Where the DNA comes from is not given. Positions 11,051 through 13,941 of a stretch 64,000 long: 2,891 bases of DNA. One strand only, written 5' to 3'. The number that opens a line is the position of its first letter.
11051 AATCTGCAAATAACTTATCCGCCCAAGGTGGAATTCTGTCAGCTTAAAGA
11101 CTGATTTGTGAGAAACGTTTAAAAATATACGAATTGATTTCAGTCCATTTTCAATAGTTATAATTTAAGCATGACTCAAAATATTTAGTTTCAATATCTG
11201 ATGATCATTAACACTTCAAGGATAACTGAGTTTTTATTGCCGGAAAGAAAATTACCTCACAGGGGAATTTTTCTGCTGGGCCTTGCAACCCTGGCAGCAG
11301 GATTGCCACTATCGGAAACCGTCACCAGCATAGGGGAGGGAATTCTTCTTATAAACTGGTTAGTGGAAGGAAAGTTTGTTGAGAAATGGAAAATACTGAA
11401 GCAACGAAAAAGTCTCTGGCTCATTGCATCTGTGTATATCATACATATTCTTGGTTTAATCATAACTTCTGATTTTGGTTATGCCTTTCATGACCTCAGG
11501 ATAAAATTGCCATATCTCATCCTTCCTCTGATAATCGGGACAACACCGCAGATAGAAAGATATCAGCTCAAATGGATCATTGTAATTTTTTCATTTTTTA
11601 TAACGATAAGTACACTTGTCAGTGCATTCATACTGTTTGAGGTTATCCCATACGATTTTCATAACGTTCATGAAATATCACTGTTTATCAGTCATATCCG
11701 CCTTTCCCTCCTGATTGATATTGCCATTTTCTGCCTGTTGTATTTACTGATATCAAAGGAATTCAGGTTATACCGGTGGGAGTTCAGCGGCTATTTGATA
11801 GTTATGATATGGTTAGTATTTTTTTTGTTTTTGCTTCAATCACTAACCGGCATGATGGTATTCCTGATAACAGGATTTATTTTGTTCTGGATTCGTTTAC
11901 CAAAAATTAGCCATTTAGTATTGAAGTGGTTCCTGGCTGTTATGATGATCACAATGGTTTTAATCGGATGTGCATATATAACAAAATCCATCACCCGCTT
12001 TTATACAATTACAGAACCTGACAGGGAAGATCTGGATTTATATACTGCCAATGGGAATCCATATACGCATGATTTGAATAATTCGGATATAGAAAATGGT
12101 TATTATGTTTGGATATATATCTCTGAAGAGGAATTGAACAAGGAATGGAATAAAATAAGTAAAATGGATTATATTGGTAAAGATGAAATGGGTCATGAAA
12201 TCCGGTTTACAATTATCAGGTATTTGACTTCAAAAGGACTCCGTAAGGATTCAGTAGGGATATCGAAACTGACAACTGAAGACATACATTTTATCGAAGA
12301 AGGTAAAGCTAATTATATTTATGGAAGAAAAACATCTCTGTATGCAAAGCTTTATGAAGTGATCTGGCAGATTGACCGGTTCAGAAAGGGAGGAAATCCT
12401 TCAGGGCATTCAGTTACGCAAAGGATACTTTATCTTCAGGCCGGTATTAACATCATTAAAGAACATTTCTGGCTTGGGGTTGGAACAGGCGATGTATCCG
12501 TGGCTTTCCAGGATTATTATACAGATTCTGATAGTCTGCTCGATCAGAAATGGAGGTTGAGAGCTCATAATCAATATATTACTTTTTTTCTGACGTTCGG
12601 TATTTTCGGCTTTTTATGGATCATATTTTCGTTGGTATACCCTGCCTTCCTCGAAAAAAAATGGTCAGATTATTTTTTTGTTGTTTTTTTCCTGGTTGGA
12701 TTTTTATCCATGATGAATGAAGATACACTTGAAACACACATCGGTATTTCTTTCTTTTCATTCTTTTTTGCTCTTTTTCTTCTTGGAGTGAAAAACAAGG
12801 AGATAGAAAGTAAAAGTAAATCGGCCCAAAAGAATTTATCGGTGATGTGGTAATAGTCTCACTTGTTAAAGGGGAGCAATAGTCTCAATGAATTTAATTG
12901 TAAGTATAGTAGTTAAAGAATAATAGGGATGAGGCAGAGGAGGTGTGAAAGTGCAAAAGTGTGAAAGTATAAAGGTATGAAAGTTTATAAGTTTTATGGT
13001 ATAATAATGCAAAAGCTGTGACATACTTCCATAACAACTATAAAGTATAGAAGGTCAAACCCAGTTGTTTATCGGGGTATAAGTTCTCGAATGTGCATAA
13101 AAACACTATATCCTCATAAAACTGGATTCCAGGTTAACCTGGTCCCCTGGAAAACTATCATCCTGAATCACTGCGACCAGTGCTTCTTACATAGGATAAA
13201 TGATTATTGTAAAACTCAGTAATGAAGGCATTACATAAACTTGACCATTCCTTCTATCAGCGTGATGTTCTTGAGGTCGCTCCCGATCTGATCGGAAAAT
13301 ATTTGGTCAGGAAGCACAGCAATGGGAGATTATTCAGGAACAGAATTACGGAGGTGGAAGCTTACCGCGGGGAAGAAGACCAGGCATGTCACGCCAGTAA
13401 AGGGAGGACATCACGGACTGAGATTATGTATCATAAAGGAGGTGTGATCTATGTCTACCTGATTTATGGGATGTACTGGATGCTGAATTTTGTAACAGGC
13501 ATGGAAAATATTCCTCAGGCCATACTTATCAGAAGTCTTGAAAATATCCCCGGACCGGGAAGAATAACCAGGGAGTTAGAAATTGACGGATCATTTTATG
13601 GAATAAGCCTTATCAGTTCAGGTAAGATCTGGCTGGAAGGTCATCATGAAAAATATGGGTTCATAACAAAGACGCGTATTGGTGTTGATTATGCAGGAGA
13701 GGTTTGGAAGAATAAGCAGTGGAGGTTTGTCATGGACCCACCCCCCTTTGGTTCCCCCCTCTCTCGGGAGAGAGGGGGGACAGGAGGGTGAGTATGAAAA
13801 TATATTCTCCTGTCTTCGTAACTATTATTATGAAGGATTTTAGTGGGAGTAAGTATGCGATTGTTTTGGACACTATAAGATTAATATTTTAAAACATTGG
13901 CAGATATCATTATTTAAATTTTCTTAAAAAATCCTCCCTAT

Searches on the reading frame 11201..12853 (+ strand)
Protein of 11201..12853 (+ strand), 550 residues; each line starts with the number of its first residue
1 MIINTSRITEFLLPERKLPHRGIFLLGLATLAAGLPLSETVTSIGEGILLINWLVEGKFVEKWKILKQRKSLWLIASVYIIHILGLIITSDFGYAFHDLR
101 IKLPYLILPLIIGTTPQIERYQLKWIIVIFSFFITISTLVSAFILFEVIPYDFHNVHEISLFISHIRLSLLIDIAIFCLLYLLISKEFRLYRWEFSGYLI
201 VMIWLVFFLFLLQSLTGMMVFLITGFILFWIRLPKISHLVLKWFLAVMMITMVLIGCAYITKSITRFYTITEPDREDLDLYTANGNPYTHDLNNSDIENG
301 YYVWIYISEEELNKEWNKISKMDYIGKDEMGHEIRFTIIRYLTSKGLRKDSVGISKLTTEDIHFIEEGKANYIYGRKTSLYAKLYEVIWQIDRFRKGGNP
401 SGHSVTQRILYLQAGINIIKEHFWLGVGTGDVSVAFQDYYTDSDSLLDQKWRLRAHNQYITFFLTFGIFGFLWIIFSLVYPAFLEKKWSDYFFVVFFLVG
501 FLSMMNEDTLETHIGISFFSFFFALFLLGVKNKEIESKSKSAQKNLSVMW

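Call 53: search_protein_families(library=pfam, proteins=[window:11201-12853:+], max_evalue=0.00001)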
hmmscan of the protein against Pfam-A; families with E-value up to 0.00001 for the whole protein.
window:11201-12853:+ (550 aa): 1 family
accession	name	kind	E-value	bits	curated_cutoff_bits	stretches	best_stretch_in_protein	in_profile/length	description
PF04932.20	Wzy_C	-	5.3e-12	46.2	31.7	1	401-473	77-147/149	O-Antigen ligase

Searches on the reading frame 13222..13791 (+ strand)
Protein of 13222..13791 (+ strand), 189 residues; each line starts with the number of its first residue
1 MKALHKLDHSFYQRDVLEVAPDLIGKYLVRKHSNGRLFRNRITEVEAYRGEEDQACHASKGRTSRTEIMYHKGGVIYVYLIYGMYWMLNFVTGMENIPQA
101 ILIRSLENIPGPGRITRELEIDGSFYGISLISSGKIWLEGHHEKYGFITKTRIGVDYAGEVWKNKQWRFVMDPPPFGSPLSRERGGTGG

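Call 55: search_protein_families(library=pfam, proteins=[window:13222-13791:+], max_evalue=0.00001)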
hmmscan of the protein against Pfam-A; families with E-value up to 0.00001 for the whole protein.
window:13222-13791:+ (189 aa): 1 family
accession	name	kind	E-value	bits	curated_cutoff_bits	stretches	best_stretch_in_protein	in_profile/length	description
PF02245.21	Pur_DNA_glyco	-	7.3e-50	169.3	27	2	10-107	1-95/181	Methylpurine-DNA glycosylase (MPG)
